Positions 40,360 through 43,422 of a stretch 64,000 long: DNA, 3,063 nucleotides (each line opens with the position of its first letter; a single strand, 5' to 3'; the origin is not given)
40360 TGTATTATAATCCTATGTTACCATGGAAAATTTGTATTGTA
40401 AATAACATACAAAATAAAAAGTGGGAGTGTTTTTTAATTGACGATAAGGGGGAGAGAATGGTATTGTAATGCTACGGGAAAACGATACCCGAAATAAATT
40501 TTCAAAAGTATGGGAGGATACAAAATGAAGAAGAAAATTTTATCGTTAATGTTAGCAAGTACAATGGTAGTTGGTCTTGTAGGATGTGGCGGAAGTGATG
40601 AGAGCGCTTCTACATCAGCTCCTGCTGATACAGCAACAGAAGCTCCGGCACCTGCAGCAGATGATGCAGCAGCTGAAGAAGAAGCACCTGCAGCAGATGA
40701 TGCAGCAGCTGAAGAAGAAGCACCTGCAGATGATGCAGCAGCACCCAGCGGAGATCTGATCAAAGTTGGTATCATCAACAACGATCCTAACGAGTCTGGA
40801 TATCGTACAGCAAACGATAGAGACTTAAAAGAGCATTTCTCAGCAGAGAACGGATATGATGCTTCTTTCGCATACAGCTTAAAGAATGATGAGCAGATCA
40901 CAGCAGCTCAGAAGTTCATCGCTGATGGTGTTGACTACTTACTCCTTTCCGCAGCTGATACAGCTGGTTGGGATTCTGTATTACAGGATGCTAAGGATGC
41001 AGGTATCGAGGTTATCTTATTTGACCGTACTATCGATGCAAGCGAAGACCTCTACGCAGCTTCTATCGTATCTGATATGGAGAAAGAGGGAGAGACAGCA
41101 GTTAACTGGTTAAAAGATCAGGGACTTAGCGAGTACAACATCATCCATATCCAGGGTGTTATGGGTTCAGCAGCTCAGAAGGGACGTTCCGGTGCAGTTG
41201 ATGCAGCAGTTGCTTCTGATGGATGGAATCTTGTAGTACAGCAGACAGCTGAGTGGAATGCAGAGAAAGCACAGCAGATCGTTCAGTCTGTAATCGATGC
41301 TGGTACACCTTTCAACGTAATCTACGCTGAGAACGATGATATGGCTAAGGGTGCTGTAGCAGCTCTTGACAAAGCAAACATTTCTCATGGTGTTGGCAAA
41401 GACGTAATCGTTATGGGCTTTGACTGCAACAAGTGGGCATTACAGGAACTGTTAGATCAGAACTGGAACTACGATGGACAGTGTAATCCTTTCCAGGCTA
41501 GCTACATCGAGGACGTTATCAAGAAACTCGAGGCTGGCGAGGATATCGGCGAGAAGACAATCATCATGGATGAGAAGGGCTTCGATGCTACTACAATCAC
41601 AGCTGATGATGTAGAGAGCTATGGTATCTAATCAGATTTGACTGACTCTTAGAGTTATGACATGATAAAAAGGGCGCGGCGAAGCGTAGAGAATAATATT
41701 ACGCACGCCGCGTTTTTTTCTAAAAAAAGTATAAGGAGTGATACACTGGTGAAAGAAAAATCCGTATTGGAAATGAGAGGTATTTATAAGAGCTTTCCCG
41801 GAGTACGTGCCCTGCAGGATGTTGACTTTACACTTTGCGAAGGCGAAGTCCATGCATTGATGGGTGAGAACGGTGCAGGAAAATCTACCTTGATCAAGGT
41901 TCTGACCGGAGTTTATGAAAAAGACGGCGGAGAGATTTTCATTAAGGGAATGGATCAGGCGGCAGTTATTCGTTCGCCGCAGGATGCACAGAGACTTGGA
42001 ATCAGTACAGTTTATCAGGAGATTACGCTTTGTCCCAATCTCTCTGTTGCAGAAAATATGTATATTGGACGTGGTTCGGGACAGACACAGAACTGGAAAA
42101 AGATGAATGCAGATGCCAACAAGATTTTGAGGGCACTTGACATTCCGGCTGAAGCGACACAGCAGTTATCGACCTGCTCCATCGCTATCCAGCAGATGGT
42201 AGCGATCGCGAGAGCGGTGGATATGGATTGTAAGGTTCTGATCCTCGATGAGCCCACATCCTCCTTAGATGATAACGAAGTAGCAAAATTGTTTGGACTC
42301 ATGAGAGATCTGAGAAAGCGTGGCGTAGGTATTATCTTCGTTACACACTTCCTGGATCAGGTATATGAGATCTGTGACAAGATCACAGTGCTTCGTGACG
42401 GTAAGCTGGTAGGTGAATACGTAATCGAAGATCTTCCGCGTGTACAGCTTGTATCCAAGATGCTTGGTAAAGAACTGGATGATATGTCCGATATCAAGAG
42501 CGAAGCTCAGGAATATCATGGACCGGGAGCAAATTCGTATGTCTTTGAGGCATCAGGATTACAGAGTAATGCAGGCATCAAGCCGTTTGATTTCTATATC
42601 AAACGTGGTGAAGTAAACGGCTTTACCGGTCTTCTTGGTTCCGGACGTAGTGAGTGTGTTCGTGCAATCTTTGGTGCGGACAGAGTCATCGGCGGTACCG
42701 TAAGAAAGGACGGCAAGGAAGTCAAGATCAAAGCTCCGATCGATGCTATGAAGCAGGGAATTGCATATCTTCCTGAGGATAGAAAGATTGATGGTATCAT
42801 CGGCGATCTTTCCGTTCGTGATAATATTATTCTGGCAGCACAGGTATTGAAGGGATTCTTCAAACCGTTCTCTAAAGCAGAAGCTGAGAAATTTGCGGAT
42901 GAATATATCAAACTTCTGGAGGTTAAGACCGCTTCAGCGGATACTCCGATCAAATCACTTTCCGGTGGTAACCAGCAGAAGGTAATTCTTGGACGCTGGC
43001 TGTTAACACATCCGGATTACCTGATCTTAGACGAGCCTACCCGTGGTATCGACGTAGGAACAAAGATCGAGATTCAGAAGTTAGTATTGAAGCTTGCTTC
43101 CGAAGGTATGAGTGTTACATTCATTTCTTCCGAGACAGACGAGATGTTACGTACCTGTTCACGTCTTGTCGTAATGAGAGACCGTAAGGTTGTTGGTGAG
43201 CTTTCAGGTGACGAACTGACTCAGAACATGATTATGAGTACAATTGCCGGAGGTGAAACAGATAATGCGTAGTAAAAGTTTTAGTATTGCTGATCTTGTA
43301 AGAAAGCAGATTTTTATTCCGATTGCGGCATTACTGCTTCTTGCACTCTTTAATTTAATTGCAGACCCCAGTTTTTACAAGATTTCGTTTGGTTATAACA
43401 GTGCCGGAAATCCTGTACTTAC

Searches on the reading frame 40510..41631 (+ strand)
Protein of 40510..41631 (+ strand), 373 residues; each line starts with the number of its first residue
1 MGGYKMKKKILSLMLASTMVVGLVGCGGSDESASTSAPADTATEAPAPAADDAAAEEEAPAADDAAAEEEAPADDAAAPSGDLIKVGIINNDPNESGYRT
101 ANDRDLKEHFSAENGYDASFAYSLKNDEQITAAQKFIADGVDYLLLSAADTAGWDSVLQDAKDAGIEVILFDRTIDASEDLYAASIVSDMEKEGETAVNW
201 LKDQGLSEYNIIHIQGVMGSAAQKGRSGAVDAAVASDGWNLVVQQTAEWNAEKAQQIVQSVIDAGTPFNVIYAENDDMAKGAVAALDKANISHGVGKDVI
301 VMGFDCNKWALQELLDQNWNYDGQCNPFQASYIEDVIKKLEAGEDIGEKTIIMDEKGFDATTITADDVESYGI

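Call 60: search_protein_families(library=pfam, proteins=[window:40510-41631:+], max_evalue=0.00001)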
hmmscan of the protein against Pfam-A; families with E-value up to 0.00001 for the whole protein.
window:40510-41631:+ (373 aa): 2 families
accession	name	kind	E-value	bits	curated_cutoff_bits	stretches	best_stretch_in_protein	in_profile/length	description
PF13407.12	Peripla_BP_4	-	1.2e-32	113.9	35.1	1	87-320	2-232/258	Periplasmic binding protein domain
PF00532.27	Peripla_BP_1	-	1.1e-07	32.1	22.2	1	126-291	42-206/281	Periplasmic binding proteins and sugar binding domain of LacI family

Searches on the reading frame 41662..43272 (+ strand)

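Call 60: search_protein_families(library=pfam, proteins=[window:41662-43272:+], max_evalue=0.00001)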
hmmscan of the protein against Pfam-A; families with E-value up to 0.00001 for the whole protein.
window:41662-43272:+ (536 aa): 2 families
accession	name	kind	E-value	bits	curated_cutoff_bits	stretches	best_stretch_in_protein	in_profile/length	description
PF00005.33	ABC_tran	-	3.7e-53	180.2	25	2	51-200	1-137/137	ABC transporter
PF13304.12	AAA_21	-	4e-09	37.4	27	0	189-229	255-298/304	AAA domain, putative AbiEii toxin, Type IV TA system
